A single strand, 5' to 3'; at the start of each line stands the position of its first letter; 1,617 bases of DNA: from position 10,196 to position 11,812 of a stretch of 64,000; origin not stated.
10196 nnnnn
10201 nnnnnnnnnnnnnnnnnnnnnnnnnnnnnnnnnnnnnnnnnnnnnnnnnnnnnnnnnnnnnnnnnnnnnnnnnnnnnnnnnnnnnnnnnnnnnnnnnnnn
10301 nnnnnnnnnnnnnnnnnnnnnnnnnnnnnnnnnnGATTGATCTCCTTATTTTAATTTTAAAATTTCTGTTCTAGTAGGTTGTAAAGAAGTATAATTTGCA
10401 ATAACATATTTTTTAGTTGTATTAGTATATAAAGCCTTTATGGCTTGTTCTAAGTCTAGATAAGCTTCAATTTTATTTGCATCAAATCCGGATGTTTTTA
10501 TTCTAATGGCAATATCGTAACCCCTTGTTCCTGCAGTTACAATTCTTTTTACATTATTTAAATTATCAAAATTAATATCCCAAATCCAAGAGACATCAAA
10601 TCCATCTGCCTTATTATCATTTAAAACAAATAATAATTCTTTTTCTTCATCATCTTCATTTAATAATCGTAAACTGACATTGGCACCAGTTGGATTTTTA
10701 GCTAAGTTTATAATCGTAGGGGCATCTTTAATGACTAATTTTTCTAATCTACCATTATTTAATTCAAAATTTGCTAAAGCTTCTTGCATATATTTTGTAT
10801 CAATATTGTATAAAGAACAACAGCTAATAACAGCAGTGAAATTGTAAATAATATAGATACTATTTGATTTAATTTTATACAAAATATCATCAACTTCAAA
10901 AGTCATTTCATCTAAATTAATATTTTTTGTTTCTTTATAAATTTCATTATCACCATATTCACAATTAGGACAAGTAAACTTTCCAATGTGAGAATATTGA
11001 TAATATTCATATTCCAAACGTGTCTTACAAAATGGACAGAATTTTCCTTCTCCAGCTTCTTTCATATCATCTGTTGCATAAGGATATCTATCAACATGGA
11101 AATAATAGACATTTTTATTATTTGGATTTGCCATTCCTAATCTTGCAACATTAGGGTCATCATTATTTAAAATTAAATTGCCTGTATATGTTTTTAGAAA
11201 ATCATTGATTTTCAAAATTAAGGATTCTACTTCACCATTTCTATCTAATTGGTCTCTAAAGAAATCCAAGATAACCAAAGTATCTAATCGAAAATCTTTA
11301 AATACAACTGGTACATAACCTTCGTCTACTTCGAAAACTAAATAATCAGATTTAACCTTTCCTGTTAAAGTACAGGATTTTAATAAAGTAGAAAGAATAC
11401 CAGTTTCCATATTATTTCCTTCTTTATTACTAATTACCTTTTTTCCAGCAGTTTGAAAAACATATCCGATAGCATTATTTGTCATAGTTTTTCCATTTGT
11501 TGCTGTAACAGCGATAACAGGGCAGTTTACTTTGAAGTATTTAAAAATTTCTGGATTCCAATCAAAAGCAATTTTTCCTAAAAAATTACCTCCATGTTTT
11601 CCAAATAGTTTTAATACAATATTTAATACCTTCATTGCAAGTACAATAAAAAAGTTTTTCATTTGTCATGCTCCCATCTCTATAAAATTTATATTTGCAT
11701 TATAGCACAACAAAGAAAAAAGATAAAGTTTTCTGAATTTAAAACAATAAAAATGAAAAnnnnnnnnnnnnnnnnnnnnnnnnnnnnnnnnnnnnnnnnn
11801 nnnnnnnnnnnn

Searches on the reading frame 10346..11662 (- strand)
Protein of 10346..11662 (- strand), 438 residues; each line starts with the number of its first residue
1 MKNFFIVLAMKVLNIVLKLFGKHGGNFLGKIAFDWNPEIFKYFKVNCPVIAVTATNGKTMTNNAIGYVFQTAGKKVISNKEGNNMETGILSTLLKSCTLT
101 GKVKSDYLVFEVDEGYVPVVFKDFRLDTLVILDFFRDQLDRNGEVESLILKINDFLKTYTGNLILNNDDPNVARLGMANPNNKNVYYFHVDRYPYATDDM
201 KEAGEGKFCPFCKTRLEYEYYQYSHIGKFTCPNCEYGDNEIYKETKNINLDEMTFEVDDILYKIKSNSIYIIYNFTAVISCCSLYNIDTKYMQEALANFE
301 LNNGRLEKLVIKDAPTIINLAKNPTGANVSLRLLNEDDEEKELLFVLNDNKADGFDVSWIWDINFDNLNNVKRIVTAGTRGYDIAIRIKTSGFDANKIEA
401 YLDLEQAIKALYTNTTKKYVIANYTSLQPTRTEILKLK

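Call 11: search_protein_families(library=pfam, proteins=[window:10346-11662:-], max_evalue=0.01)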
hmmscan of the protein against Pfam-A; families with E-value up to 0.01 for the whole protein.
window:10346-11662:- (438 aa): 2 families
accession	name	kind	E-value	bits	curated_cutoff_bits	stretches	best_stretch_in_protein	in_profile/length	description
PF08353.15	MurT_C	-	9.4e-34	116.2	25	1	320-427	1-110/110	MurT ligase C-terminal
PF08245.18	Mur_ligase_M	-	8.3e-07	29.6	24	1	52-233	1-192/200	Mur ligase middle domain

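Call 31: find_encoding_contigs(protein=window:10346-11662:-, flank=2500, max_places=10)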
Protein window:10346-11662:- (438 aa): no gene with exactly this product is on record in the collection.
